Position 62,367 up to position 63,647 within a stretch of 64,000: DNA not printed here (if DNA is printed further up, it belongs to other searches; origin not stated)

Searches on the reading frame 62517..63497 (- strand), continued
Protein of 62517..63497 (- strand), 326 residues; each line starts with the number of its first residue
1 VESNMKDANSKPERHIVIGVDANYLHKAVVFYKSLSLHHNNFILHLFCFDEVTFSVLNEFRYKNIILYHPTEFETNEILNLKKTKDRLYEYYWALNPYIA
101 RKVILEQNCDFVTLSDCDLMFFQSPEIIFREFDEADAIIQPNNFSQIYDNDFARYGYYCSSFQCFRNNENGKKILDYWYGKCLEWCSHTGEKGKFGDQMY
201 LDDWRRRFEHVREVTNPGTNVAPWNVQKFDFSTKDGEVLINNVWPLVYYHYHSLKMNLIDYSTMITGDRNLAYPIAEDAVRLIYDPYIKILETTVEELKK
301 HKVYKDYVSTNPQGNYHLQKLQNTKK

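Call 30: search_protein_families(library=pfam, proteins=[L008:6438-7712:-, L004:14476-15174:+, L011:10937-12265:+, L008:3373-4359:+, L011:6810-7748:+, L011:7764-8978:+, L011:8996-9814:-, L009:12226-12909:+, L008:7709-8620:-, L009:5515-6324:-], max_evalue=0.05)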
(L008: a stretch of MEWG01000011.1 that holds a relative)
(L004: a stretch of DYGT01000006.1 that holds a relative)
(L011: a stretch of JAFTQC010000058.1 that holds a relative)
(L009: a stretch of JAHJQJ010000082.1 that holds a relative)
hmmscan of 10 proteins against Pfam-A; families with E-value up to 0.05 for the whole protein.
L008:6438-7712:- (424 aa): 0 families

L004:14476-15174:+ (232 aa): 3 families
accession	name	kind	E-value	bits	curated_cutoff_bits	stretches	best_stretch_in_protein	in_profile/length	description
PF08433.16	KTI12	-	0.0055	16.7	22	1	23-51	3-28/271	Chromatin associated protein KTI12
PF13238.12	AAA_18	-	0.026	15.4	29.4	0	24-62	1-34/128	AAA domain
PF20720.3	nSTAND3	-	0.04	14.1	27.2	0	22-42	18-38/155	Novel STAND NTPase 3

L011:10937-12265:+ (442 aa): 1 family
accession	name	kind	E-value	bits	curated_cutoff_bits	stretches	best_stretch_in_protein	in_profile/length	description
PF01235.23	Na_Ala_symp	-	3e-103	346.6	24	1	57-437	11-378/392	Sodium:alanine symporter family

L008:3373-4359:+ (328 aa): 6 families
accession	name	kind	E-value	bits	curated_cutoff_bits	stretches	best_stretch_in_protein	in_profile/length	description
PF07478.18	Dala_Dala_lig_C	-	3.5e-37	128.3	24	1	135-312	31-203/204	D-ala D-ala ligase C-terminus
PF01820.27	Dala_Dala_lig_N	-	8.9e-11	42.8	34.6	2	63-95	89-121/121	D-ala D-ala ligase N-terminus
PF13535.11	ATP-grasp_4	-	2.8e-10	40.5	27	1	139-281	1-150/160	ATP-grasp domain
PF02222.28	ATP-grasp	-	6.2e-10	39.5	27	1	113-267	3-148/179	ATP-grasp domain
PF02786.22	CPSase_L_D2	-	1.8e-09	37.9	19.8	1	128-281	26-178/211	Carbamoyl-phosphate synthase L chain, ATP binding domain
PF02655.19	ATP-grasp_3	-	1.3e-08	35.5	23.2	1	103-280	1-154/160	ATP-grasp domain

L011:6810-7748:+ (312 aa): 4 families
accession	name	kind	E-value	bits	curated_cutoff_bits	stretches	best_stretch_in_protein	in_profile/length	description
PF01636.29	APH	-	2.2e-06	28.1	23.2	1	33-240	5-214/239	Phosphotransferase enzyme family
PF18863.6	AbiJ_NTD4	-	0.0024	18.8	34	1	134-264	8-134/152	AbiJ N-terminal domain 4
PF02958.26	EcKL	-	0.014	15.2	22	1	147-239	165-263/294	Ecdysteroid kinase-like family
PF18599.6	LCIB_C_CA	-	0.02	14.6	25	1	137-210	135-207/223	Limiting CO2-inducible proteins B/C beta carbonyic anhydrases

L011:7764-8978:+ (404 aa): 4 families
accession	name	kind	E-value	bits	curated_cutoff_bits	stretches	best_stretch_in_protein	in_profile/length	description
PF07690.21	MFS_1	-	5.3e-19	68.8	33.4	1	15-305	1-295/347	Major Facilitator Superfamily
PF00083.30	Sugar_tr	-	0.00012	21.5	22.3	1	48-297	51-305/452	Sugar (and other) transporter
PF13347.12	MFS_2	-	0.0047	16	27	1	14-99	231-317/427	MFS/sugar transport protein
PF05977.19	MFS_3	-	0.0064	15.4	27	1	48-99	50-100/524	Transmembrane secretion effector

L011:8996-9814:- (272 aa): 5 families
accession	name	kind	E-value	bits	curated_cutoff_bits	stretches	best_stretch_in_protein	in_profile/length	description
PF08241.18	Methyltransf_11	-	4.2e-13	50.2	21.2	1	47-133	2-90/95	Methyltransferase domain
PF13649.12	Methyltransf_25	-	1.7e-09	38.7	27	1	45-132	1-95/97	Methyltransferase domain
PF08242.18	Methyltransf_12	-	1.7e-05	25.9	30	1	47-131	2-93/98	Methyltransferase domain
PF13847.12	Methyltransf_31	-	0.0052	16.9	27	1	45-138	7-109/145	Methyltransferase domain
PF01209.24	Ubie_methyltran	-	0.031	14.1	20.1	1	35-139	41-152/233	ubiE/COQ5 methyltransferase family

L009:12226-12909:+ (227 aa): 12 families
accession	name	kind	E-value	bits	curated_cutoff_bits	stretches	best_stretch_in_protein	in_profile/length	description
PF05175.20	MTS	-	2.5e-15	57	23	1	41-183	7-138/170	Methyltransferase small domain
PF06325.19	PrmA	-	4.1e-08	33.5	22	1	66-138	160-234/296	Ribosomal protein L11 methyltransferase (PrmA)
PF13847.12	Methyltransf_31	-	1.1e-07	32.1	27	1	67-153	3-82/145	Methyltransferase domain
PF13649.12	Methyltransf_25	-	2.8e-05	25.1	27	1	71-140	1-70/97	Methyltransferase domain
PF03602.21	Cons_hypoth95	-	5.6e-05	23.3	24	1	63-165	39-143/182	Conserved hypothetical protein 95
PF10294.15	Methyltransf_16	-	0.00012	22.4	21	1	54-100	30-80/174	Lysine methyltransferase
PF02475.24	TRM5-TYW2_MTfase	-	0.0012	19.3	28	1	67-165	36-134/164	TRM5/TYW2 methyltransferase domain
PF13489.12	Methyltransf_23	-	0.0013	18.9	27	1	51-105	8-59/164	Methyltransferase domain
PF10354.15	BMT5-like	-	0.0016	19.2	24.7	1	133-188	77-130/168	rRNA (uridine-N3-)-methyltransferase BTM5-like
PF08242.18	Methyltransf_12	-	0.0075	17.4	30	1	72-138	1-69/98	Methyltransferase domain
PF09445.16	Methyltransf_15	-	0.017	15.2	22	1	69-143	2-80/165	RNA cap guanine-N2 methyltransferase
PF03848.20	TehB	-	0.034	14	20.4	0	61-107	24-69/193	Tellurite resistance protein TehB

L008:7709-8620:- (303 aa): 5 families
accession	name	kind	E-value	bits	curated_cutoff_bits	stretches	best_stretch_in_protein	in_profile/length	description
PF01636.29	APH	-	1e-14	55.4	23.2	1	46-238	15-214/239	Phosphotransferase enzyme family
PF19974.5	TCAD9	-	0.00029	20.6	40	1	194-234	297-337/429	Ternary complex associated domain 9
PF03881.20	Fructosamin_kin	-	0.0016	18.2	22.4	1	173-276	167-266/288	Fructosamine kinase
PF01163.29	RIO1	-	0.0018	18.3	22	1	184-221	114-150/187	RIO domain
PF02958.26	EcKL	-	0.044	13.5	22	0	188-234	209-260/294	Ecdysteroid kinase-like family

L009:5515-6324:- (269 aa): 9 families
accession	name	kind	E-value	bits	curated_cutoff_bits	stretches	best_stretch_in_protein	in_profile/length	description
PF08242.18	Methyltransf_12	-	4.3e-13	50.3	30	1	71-169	2-98/98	Methyltransferase domain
PF13847.12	Methyltransf_31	-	2.6e-11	43.8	27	1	66-175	4-113/145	Methyltransferase domain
PF13649.12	Methyltransf_25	-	2.8e-11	44.4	27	1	69-167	1-97/97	Methyltransferase domain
PF13489.12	Methyltransf_23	-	1.1e-08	35.4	27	1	49-236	8-157/164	Methyltransferase domain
PF05175.20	MTS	-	2.6e-08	34.1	23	1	56-189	21-155/170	Methyltransferase small domain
PF08241.18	Methyltransf_11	-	6.1e-08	33.6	21.2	1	71-171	2-95/95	Methyltransferase domain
PF03848.20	TehB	-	0.00059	19.8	20.4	1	65-167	29-128/193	Tellurite resistance protein TehB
PF05891.18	Methyltransf_PK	-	0.0043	17.1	27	1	68-175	58-163/218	AdoMet dependent proline di-methyltransferase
PF01739.24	CheR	-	0.027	14.3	27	0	118-175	122-177/195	CheR methyltransferase, SAM binding domain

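Call 33: find_related_loci(query=A1, collection=viral_contigs, flank=10000)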
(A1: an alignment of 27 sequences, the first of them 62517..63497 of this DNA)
Query A1 (326 aa) in viral_contigs; peptide patterns used: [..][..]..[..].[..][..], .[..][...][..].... (x = any residue, [..] = any of these).
78 stretches matched a pattern, but none encodes a relative of the query by tblastn (E <= 1e-3).

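Call 42: search_protein_families(library=padloc, proteins=[window:62517-63497:-, L083:3294-4442:+, L083:4444-5115:+, L083:5256-6296:+, L083:2-1069:+], max_evalue=0.01)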
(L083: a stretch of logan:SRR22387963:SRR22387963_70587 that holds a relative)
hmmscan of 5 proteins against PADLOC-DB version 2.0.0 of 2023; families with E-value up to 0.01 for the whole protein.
window:62517-63497:- (326 aa): 0 families

L083:3294-4442:+ (382 aa): 2 families
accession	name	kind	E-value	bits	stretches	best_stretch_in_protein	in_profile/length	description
PDLC00911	QueC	-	1.5e-22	78.7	1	102-295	6-182/190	QueC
PDLC02214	QatC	-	0.00046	17.2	1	95-204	142-251/453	-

L083:4444-5115:+ (223 aa): 0 families

L083:5256-6296:+ (346 aa): 0 families

L083:2-1069:+ (355 aa): 4 families
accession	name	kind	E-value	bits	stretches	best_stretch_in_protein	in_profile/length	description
PDLC04134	mad2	-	2.4e-07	28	1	189-283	304-395/492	mads_2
PDLC04133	mad1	-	3.2e-07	28.6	1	213-276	5-55/60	mads_1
PDLC03356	MTase_II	-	0.0086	12.9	0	184-255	142-212/545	Type II methyltransferase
PDLC03371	MTase_II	-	0.0099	13.4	0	228-259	12-43/260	Type II methyltransferase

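Call 59: predict_structure(alignment_id=A1)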
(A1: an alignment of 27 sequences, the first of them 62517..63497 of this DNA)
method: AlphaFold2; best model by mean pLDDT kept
length: 326 residues; sequences in the alignment: 27
mean_pLDDT: 91.0   pTM: 0.90
mean pLDDT of the five models: 91.0, 90.1, 89.8, 88.5, 87.4
residues with pLDDT >= 90: 251; 70-90: 51; 50-70: 17; < 50: 7
segments of 3 or more residues with pLDDT < 50: 322-326
pLDDT, mean of each block of 10 residues (from residue 1): 53 94 97 97 97 97 97 95 89 95 97 98 97 96 82 88 97 98 89 87 96 95 93 97 97 92 79 89 98 98 95 71 43
secondary structure, 60 per line:
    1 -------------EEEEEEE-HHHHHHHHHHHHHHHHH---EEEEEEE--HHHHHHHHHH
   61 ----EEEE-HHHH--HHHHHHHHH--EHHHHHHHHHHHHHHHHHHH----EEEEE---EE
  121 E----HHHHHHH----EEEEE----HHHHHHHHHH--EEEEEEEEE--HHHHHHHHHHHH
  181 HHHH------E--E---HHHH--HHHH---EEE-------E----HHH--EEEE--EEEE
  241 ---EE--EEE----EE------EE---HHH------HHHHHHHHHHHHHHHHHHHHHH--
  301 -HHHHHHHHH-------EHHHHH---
elements in order: E14-20 H22-38 E42-48 H51-60 E65-68 H70-73 H76-84 H88-106 E111-115 E119-121 H126-132 E137-141 H146-155 E158-166 H169-184 H198-201 H204-207 E211-213 E231-234 E237-240 E248-250 H277-298 H302-310 H319-323

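Call 62: fold_search(model_id=the predicted structure, library=pdb)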
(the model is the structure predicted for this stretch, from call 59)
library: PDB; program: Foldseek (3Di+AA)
matches with E <= 10: 1667; with E <= 0.001: 268
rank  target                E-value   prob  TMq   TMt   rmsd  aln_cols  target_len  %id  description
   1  7ui6_A                1.5e-08  1.00  0.58  0.33   7.7       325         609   12  CryoEM structure of LARGE1 from C1 reconstruction (released 2023-03-08)
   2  4wlm_B                1.8e-08  1.00  0.46  0.51   7.7       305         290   13  Crystal structure of mouse Xyloside xylosyltransferase 1 complexed with manganese (released 2015-09-30)
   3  4wm0_A                6.1e-08  1.00  0.43  0.47   7.5       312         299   12  Crystal structure of mouse Xyloside xylosyltransferase 1 complexed with acceptor ligand (released 2015-09-30)
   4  1ss9                  1.1e-07  1.00  0.44  0.50   8.7       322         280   15  Crystal Structural Analysis of Active Site Mutant Q189E of LgtC (released 2004-09-21)
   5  1zcu                  1.2e-07  1.00  0.37  0.44   8.0       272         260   11  apo form of the 162S mutant of glycogenin (released 2005-04-26)
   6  4wnh_A                1.3e-07  1.00  0.45  0.48   8.0       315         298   13  Crystal structure of mouse Xyloside xylosyltransferase 1 complexed with manganese,acceptor ligand and UDP-Xylose (released 2015-09-30)
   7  3tzt_B                1.3e-07  1.00  0.42  0.56   6.5       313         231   12  The structure of a protein in glycosyl transferase family 8 from Anaerococcus prevotii. (released 2011-12-07)
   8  8cvz_J                1.4e-07  1.00  0.36  0.43   8.6       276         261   12  Human glycogenin-1 and glycogen synthase-1 complex in the apo ordered state (released 2022-07-13)
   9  1g9r                  1.5e-07  1.00  0.50  0.57   7.2       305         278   15  CRYSTAL STRUCTURE OF GALACTOSYLTRANSFERASE LGTC IN COMPLEX WITH MN AND UDP-2F-GALACTOSE (released 2001-02-14)
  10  9e1t_A                2.2e-07  1.00  0.53  0.30   4.3       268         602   14  CryoEM structure of LARGE1 bound to UDP-GlcA (released 2025-02-12)
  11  3v91                  2.2e-07  1.00  0.37  0.46   5.2       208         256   11  Structure of T82M glycogenin mutant truncated at residue 270 complexed with UDP-glucose (released 2012-01-25)
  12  7ui7_A                2.6e-07  1.00  0.56  0.32   7.6       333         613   14  CryoEM structure of LARGE1 from C2 reconstruction (released 2023-03-08)
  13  5gvv_A                2.6e-07  1.00  0.49  0.42   7.2       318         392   13  Crystal structure of the glycosyltransferase GlyE in Streptococcus pneumoniae TIGR4 (released 2017-03-01)
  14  4wlm_A                2.6e-07  1.00  0.45  0.50   6.7       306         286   13  Crystal structure of mouse Xyloside xylosyltransferase 1 complexed with manganese (released 2015-09-30)
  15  7zvj_A                2.8e-07  1.00  0.47  0.28   4.2       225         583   14  Homodimeric structure of LARGE1 (released 2022-11-30)
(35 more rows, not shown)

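Call 68: search_solved_structures(query=L083:5208-6296:+, max_evalue=0.01)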
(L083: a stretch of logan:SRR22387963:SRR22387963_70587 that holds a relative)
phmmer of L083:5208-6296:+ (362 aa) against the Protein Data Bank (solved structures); distinct sequences matched with E-value up to 0.01: 8.
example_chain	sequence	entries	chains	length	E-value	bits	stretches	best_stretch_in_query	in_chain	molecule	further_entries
8zop_A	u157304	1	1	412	0.0019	20.7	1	1-40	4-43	Halogenase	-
1bhy_A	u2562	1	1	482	0.002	20.7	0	6-42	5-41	P64K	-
1ojt_A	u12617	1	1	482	0.002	20.7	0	6-42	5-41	SURFACE PROTEIN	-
8ajk_A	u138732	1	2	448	0.0021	20.6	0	6-86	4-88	FAD-containing oxidoreductase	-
3dme_A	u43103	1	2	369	0.0021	20.6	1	7-63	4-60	conserved exported protein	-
5u25_A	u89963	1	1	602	0.0038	19.8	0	6-42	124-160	Dihydrolipoamide dehydrogenase (E3 component of pyruvate and 2-oxoglutarate dehydrogenase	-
8uub_A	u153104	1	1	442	0.0059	19.1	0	7-44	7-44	Oxidoreductase, pyridine nucleotide-disulfide, class I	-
7cyx_A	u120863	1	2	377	0.0093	18.5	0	6-49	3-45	Glycine oxidase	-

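Call 69: search_solved_structures(query=L083:62-1069:+, max_evalue=0.01)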
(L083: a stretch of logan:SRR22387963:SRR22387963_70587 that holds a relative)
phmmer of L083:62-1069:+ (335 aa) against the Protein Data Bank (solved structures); distinct sequences matched with E-value up to 0.01: 5.
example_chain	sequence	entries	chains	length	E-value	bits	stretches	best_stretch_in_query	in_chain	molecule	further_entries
2qm3_A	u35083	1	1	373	4.9e-25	92.1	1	107-253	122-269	Predicted methyltransferase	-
5xnc_A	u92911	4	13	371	3.4e-24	89.3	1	106-298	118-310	N(4)-bis(aminopropyl)spermidine synthase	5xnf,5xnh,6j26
6j27_A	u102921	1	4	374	2.7e-18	70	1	123-300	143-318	N(4)-bis(aminopropyl)spermidine synthase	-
6j28_A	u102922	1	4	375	2.7e-18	70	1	123-300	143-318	N(4)-bis(aminopropyl)spermidine synthase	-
8k76_A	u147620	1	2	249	0.0027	20.7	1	150-231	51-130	S-adenosylmethionine-dependent methyltransferase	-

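Call 82: search_solved_structures(query=L083:6308-7471:+, max_evalue=1e-20)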
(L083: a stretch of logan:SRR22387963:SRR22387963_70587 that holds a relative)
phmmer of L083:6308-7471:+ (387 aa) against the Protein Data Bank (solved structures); distinct sequences matched with E-value up to 1e-20: 55.
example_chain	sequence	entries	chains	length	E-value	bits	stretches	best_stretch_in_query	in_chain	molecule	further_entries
7b0m_AAA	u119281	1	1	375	6.5e-59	203.2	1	19-287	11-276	Sugar aminotransferase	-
7b0d_A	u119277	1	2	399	2.3e-54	188.2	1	42-376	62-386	Glutamine--scyllo-inositol transaminase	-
8gyh_B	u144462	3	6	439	1.8e-48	168.8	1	28-276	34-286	DegT/DnrJ/EryC1/StrS family aminotransferase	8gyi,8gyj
3bn1_A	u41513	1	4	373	3.4e-48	167.9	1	42-311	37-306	Perosamine synthetase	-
3dr7_A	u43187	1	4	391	4e-48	167.7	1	42-311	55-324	Putative perosamine synthetase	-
3dr4_A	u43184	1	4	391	2.7e-47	165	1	42-311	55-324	Putative perosamine synthetase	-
7n63_A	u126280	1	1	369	1.8e-45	159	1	31-378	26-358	Putative aminotransferase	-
5u1z_A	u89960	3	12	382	1.3e-43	152.9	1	42-376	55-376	Putative aminotransferase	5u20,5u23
5u21_A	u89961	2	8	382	6.9e-43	150.5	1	42-376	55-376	Putative aminotransferase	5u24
3frk_A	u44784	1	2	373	1.2e-41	146.4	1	53-370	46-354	QdtB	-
2c7t_A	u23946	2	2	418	2.3e-41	145.5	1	53-278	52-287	GLUTAMINE-2-DEOXY-SCYLLO-INOSOSE AMINOTRANSFERASE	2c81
5k8b_A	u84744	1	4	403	2.5e-41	145.3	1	56-301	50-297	8-amino-3,8-dideoxy-alpha-D-manno-octulosonate transaminase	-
5w71_A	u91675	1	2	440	2.6e-41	145.3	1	53-278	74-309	L-glutamine:2-deoxy-scyllo-inosose aminotransferase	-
1mdo_A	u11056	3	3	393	2e-38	135.8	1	50-282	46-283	ArnB aminotransferase | UDP-4-amino-4-deoxy-L-arabinose--oxoglutarate aminotransferase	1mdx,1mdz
3nyu_A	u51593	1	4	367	9.7e-38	133.5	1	42-370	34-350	Aminotransferase WbpE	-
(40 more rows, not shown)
